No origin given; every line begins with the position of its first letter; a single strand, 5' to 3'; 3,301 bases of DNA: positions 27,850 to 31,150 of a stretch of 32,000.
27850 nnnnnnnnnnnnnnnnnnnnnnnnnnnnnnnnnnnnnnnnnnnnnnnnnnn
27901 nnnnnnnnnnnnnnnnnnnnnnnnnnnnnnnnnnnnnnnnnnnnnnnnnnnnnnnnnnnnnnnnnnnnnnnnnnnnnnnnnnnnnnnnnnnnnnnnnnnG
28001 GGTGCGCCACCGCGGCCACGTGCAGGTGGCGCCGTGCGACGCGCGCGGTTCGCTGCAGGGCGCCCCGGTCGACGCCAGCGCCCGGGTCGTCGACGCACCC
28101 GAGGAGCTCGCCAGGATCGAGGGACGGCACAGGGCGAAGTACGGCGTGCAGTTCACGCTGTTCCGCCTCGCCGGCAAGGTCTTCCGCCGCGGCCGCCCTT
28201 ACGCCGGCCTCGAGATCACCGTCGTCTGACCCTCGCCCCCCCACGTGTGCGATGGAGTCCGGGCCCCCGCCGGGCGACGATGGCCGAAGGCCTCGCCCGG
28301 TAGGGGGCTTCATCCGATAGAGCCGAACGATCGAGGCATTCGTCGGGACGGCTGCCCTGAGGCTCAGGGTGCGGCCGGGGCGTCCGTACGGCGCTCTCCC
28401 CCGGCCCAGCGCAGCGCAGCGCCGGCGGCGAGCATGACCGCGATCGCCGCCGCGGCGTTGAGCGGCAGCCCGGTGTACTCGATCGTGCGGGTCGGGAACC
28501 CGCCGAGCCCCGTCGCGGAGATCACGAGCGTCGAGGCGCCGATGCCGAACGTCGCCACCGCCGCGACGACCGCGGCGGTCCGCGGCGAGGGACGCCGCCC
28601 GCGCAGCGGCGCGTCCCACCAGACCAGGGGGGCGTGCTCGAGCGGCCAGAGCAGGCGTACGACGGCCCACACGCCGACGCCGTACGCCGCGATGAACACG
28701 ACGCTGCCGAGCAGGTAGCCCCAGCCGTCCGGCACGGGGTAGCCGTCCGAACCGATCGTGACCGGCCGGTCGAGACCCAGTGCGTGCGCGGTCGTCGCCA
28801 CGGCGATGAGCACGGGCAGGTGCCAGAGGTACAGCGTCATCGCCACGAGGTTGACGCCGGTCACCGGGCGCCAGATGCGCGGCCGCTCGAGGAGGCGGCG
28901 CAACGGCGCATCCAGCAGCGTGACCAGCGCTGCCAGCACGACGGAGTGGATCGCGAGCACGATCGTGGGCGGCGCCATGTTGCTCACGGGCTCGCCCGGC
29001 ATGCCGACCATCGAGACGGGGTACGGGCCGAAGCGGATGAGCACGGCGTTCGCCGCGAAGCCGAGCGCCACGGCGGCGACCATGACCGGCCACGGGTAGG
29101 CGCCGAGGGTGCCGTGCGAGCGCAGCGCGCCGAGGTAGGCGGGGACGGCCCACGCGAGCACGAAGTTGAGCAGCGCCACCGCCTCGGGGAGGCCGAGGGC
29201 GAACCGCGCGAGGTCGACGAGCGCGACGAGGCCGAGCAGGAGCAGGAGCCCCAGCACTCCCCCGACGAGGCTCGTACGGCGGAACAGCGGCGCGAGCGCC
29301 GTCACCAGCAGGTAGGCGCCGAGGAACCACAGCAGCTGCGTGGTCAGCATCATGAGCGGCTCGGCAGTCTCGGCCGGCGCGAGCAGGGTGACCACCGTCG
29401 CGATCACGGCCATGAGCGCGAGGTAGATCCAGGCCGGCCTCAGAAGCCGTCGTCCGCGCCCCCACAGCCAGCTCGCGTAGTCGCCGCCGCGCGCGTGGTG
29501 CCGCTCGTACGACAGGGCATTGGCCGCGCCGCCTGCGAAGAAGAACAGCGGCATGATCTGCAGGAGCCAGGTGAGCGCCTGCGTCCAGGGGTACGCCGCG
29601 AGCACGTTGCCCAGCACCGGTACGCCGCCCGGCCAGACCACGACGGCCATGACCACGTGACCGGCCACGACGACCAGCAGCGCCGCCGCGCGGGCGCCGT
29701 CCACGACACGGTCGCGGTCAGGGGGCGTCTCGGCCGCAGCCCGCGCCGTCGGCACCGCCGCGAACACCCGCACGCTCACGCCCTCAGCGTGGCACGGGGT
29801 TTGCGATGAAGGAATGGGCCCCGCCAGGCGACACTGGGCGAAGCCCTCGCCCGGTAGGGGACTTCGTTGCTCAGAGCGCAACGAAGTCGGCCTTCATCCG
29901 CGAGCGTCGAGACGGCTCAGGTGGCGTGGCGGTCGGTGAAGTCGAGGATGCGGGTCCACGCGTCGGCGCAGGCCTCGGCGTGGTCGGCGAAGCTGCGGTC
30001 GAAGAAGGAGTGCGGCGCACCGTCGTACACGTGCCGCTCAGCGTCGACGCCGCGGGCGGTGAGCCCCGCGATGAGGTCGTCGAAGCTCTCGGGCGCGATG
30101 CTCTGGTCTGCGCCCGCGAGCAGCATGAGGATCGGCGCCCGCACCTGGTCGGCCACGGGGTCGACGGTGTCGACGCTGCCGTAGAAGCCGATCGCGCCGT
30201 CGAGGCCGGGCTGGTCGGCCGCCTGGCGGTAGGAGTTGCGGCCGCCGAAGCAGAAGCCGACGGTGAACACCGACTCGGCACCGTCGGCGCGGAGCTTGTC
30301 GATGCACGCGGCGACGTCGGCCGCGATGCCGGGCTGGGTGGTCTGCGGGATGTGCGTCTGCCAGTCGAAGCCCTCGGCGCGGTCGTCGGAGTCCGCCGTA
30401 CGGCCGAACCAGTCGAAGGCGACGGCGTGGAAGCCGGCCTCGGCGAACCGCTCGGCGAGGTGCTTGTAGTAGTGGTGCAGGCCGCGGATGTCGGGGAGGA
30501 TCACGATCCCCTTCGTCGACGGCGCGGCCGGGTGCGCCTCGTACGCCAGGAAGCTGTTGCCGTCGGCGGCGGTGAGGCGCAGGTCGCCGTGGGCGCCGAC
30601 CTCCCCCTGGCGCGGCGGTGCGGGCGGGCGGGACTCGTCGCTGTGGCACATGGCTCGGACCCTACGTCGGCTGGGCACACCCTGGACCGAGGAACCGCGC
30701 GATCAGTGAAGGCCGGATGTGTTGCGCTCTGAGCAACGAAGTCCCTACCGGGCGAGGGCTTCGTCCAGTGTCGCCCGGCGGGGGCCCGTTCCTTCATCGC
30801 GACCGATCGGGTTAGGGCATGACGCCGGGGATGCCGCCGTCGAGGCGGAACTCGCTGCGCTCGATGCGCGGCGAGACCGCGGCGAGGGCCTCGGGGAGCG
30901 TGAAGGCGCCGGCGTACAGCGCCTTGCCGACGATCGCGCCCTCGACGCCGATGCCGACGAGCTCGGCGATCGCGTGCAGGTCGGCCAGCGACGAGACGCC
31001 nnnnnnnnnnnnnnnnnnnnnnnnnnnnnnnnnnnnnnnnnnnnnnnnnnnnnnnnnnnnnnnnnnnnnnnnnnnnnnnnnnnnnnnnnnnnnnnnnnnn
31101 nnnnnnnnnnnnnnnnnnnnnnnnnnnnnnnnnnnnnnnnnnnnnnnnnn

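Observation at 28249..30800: Three copies of a 68-98 nt structured repeat sit in the three intergenic gaps that follow the PPOX gene in the hisF-priA insert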

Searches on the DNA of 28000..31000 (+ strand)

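Call 7: search_rna_families(source=window, start=28000, end=31000, threshold=evalue, max_evalue=10)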
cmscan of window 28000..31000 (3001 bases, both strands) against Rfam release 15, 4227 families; matches with E-value up to 10: 3.
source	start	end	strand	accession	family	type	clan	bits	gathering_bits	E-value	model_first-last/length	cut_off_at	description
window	29791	29883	+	RF03078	chrB-a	Cis-reg;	-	18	43.9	6.3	1-80/80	no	chrB-a RNA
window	28552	28586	+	RF01333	CRISPR-DR20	Gene; CRISPR;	-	16.8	42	7.1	1-36/36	no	CRISPR RNA direct repeat element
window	30544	30559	-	RF01727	SAM-SAH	Cis-reg; riboswitch;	-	14.8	40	5.6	10-25/49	no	SAM/SAH riboswitch aptamer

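Call 31: build_rna_model(alignment_id=A3, structure=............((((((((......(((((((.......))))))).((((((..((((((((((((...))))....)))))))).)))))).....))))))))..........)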
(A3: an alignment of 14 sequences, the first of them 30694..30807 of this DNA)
Model R1 built from alignment A3 (14 sequences, 117 columns); structure: as given.
model positions 114; base pairs 33; branch points 1; effective number of sequences 1.39; information 0.591 bits per position. Calibrated on 0.2 Mb of random sequence (short: E-values are rough).
structure used (alignment columns):
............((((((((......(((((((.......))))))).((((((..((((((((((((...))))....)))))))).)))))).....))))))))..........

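Call 33: search_with_rna_model(model_id=R1, sources=[window, L001, L002, L003, L004, L005, L006, L007, L008, L009, L010, L011, L012, L013, L014, L015, L016, L017, L018, L019, L020, L021, L022, L023, L024, L025, L026, L027, L028, L029, L030, L031, L032, L033, L034, L035, L036, L037, L038, L039, L040], max_evalue=1)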
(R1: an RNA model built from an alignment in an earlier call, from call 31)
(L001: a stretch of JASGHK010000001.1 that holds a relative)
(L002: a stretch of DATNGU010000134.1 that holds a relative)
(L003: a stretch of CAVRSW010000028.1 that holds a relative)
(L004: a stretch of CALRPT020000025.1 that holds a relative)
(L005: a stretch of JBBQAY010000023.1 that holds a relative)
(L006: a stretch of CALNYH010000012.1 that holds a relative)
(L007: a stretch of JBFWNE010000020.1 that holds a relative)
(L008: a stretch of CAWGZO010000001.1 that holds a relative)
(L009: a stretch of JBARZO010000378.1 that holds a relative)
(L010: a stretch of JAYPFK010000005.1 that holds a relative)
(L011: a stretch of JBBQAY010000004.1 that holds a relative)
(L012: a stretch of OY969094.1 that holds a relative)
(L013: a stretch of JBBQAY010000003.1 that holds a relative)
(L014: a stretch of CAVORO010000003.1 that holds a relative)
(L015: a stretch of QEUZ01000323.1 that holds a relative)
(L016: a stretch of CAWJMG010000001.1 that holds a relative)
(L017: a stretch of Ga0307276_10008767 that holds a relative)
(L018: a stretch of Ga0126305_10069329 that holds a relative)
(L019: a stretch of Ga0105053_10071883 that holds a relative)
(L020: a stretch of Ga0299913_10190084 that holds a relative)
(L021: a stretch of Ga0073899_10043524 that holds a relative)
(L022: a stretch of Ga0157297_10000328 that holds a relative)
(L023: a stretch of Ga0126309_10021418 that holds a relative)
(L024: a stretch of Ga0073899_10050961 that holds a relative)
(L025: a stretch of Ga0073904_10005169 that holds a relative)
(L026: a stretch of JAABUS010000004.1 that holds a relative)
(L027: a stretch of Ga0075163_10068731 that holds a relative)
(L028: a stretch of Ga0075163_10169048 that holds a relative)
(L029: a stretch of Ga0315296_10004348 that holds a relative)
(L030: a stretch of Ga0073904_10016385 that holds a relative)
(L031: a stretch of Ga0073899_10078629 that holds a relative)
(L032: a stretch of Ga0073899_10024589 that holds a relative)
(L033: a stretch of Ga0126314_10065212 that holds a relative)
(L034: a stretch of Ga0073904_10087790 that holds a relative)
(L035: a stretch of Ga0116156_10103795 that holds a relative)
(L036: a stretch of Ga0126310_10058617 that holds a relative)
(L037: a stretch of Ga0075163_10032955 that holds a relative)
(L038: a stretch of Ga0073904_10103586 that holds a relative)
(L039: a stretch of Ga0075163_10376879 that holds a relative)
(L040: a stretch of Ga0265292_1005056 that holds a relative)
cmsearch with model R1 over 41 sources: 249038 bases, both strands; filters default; matches with E-value up to 1: 41.
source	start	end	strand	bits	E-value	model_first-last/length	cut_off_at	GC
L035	779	892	-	128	4.9e-38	1-114/114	no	0.68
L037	5370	5484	-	124.6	5.9e-37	1-114/114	no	0.63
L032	169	283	-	122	3.9e-36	1-114/114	no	0.67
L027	593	707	+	121.6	5.2e-36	1-114/114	no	0.66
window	29795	29908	-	116.4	2.6e-34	1-114/114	no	0.67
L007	5214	5327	-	116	3.5e-34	1-114/114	no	0.68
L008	6260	6371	+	110.6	1.8e-32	1-114/114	no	0.71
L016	501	614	+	109.3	5e-32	1-114/114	no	0.71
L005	4279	4392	-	107.5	1.9e-31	1-114/114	no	0.7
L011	2883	2996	+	106.7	3.2e-31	1-114/114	no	0.7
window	28241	28354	-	105.7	7.2e-31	1-114/114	no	0.7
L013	2608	2721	+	105.6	7.7e-31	1-114/114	no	0.67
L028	1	91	+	103.8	2.8e-30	24-114/114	5'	0.65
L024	162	276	-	103.8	2.9e-30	1-114/114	no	0.64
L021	3498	3584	-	101.4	1.7e-29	28-114/114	5'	0.68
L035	1561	1655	+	100.2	4.1e-29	1-95/114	3'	0.65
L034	79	187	+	90.1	7.4e-26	1-114/114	no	0.66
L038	685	799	-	87.6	4.4e-25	1-114/114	no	0.7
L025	7493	7608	-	81.5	4.3e-23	1-114/114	no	0.72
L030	4698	4798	-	70.2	1.8e-19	1-114/114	no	0.7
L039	1527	1591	-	65.9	4.2e-18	51-114/114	5'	0.74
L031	2534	2573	-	51.2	2.3e-13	50-89/114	no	0.8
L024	1057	1125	+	32.7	2.1e-07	1-114/114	no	0.54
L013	1170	1238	-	27.6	8.5e-06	1-114/114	no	0.51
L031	2451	2534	+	23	0.00026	15-100/114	no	0.69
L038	628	711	+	23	0.00026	15-100/114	no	0.69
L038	857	956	+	19.6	0.0033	19-96/114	no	0.72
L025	7436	7518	+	18.7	0.0065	16-99/114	no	0.73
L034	104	209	-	17.7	0.013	1-114/114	no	0.67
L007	5189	5300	+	15.1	0.093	1-114/114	no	0.69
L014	3099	3200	+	14.3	0.17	1-114/114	no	0.67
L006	7784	7885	-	14.2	0.18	1-114/114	no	0.69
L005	2632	2711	+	13.9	0.22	1-114/114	no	0.73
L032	156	253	+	13.6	0.28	1-114/114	no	0.71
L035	750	869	+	13.5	0.3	1-114/114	no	0.68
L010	6017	6127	-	13.5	0.3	1-114/114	no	0.65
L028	8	110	-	13.4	0.31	1-114/114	no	0.69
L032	4633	4672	-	13.1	0.4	48-91/114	no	0.82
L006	10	96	-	12.5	0.61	1-114/114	no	0.68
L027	620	710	-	12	0.89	1-114/114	no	0.69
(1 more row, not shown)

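Call 45: search_with_rna_model(model_id=R1, sources=[L041, L042, L043, L044], max_evalue=1)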
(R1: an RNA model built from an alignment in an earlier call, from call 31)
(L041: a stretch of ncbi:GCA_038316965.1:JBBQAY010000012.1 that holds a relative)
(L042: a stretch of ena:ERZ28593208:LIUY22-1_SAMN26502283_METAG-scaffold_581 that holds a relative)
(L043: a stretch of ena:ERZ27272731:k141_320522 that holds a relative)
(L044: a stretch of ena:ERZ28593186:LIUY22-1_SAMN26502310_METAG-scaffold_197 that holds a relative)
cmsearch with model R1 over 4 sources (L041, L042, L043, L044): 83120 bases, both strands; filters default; matches with E-value up to 1: 6.
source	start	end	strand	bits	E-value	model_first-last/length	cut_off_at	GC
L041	13844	13953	+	44.7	9.1e-12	1-114/114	no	0.71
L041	11687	11806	+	41.6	9.4e-11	1-114/114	no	0.62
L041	10782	10850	-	26.9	4.9e-06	1-114/114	no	0.54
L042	11143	11167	+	17.7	0.0045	58-82/114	no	0.76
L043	11143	11167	+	17.7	0.0045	58-82/114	no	0.76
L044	11143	11167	+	17.7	0.0045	58-82/114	no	0.76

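Call 60: search_with_rna_model(model_id=R1, sources=[L045, L046, L047], max_evalue=1)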
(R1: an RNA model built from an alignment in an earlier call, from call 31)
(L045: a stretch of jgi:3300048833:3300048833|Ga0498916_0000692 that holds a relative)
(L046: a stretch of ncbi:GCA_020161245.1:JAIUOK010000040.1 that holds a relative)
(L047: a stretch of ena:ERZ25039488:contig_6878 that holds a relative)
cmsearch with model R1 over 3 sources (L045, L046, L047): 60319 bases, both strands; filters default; matches with E-value up to 1: 5.
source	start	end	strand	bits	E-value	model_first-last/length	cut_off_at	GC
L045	2576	2702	-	14.1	0.046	1-114/114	no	0.68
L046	451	516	-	12.9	0.11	1-114/114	no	0.68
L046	11416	11514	+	11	0.45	1-114/114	no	0.76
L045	14500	14528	+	11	0.47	55-86/114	no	0.79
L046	12377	12405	+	11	0.47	55-86/114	no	0.79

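Call 66: search_with_rna_model(model_id=R1, sources=[window, L005, L007, L008, L011, L013, L016, L021, L024, L025, L027, L028, L030, L032, L034, L035, L037, L038, L039, L041], max_evalue=1e-9, make_alignment=true)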
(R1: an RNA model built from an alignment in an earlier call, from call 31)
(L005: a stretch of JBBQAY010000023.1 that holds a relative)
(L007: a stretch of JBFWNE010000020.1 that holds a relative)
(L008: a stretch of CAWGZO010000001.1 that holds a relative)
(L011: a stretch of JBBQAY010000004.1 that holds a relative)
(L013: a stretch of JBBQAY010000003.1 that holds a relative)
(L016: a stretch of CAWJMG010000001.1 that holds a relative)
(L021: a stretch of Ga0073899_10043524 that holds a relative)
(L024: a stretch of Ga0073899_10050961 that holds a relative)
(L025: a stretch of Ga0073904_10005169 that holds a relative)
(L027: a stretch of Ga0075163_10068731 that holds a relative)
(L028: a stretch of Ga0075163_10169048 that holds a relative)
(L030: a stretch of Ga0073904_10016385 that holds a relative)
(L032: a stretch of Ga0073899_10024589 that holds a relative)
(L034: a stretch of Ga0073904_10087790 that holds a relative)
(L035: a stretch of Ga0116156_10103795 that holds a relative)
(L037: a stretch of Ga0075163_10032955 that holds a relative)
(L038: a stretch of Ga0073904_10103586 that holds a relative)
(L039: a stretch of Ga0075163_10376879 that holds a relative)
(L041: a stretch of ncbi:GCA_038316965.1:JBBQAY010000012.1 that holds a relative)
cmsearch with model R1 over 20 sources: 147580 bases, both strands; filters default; matches with E-value up to 1e-9: 24.
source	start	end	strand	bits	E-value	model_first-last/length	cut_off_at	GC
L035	779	892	-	128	2.9e-38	1-114/114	no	0.68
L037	5370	5484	-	124.6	3.5e-37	1-114/114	no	0.63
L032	169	283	-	122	2.3e-36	1-114/114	no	0.67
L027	593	707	+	121.6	3.1e-36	1-114/114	no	0.66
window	29795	29908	-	116.4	1.5e-34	1-114/114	no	0.67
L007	5214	5327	-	116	2.1e-34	1-114/114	no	0.68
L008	6260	6371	+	110.6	1.1e-32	1-114/114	no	0.71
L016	501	614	+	109.3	2.9e-32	1-114/114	no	0.71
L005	4279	4392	-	107.5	1.1e-31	1-114/114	no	0.7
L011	2883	2996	+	106.7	1.9e-31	1-114/114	no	0.7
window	28241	28354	-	105.7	4.3e-31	1-114/114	no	0.7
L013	2608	2721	+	105.6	4.5e-31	1-114/114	no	0.67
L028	1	91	+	103.8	1.7e-30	24-114/114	5'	0.65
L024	162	276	-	103.8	1.7e-30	1-114/114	no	0.64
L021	3498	3584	-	101.4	1e-29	28-114/114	5'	0.68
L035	1561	1655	+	100.2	2.5e-29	1-95/114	3'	0.65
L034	79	187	+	90.1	4.4e-26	1-114/114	no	0.66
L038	685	799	-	87.6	2.6e-25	1-114/114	no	0.7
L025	7493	7608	-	81.5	2.5e-23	1-114/114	no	0.72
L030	4698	4798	-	70.2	1.1e-19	1-114/114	no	0.7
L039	1527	1591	-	65.9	2.5e-18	51-114/114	5'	0.74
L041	13844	13953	+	44.7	1.6e-11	1-114/114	no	0.71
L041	11687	11806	+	41.6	1.7e-10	1-114/114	no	0.62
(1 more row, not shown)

Alignment A7: 24 matches aligned to the model, 140 columns, each read 5' to 3' on its own strand. Consensus structure (alignment columns), stored with it:
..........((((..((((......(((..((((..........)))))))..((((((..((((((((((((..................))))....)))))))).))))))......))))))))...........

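Call 94: search_dna_similar(query=window:29795-29908:-, collection=plasmids, mode=distant, max_evalue=0.001, max_rows=10)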
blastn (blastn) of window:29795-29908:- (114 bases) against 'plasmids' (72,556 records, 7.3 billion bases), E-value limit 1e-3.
No match.

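Call 95: search_dna_similar(query=window:29795-29908:-, collection=phages, mode=distant, max_evalue=0.001, max_rows=10)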
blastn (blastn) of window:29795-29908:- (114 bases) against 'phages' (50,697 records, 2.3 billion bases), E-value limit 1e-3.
No match.

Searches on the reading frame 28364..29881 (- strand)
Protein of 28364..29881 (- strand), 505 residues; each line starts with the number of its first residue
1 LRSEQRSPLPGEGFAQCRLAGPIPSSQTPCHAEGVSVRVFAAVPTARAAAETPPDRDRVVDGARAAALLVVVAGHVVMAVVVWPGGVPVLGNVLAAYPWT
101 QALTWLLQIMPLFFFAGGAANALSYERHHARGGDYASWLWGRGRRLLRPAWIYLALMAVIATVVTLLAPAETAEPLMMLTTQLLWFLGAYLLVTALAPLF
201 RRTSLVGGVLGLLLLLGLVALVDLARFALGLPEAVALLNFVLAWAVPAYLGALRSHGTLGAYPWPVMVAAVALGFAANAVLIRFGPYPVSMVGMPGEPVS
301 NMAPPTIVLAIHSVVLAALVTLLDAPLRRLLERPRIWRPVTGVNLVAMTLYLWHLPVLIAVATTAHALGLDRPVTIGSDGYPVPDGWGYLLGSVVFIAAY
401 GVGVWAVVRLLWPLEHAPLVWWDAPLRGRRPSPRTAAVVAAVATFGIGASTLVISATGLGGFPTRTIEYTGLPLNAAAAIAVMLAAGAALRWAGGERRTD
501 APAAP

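Call 8: search_protein_families(library=pfam, proteins=[window:28364-29881:-])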
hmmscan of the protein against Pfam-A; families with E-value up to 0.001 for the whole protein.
window:28364-29881:- (505 aa): 1 family
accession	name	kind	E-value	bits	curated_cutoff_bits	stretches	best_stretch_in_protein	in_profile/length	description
PF01757.29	Acyl_transf_3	-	5.7e-20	72.1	31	1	60-397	4-318/326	Acyltransferase domain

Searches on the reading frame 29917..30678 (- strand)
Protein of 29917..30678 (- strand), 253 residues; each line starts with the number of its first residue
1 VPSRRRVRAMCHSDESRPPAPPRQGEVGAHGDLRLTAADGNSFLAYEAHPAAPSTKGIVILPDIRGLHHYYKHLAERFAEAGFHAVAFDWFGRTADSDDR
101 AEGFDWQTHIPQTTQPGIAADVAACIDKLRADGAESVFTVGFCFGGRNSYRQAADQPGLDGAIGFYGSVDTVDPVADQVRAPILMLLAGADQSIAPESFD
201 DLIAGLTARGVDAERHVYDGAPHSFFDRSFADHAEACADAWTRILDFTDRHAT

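Call 8: search_protein_families(library=pfam, proteins=[window:29917-30678:-])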
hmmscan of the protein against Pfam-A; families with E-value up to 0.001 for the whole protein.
window:29917-30678:- (253 aa): 3 families
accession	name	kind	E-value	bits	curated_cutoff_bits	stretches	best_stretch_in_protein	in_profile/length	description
PF01738.24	DLH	-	3.2e-40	138.5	21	1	45-249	3-214/217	Dienelactone hydrolase family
PF12146.15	Hydrolase_4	-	1.4e-10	41.3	27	2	70-163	19-105/239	Serine aminopeptidase, S33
PF00561.26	Abhydrolase_1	-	0.00013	22.1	25.8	0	67-154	13-88/245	alpha/beta hydrolase fold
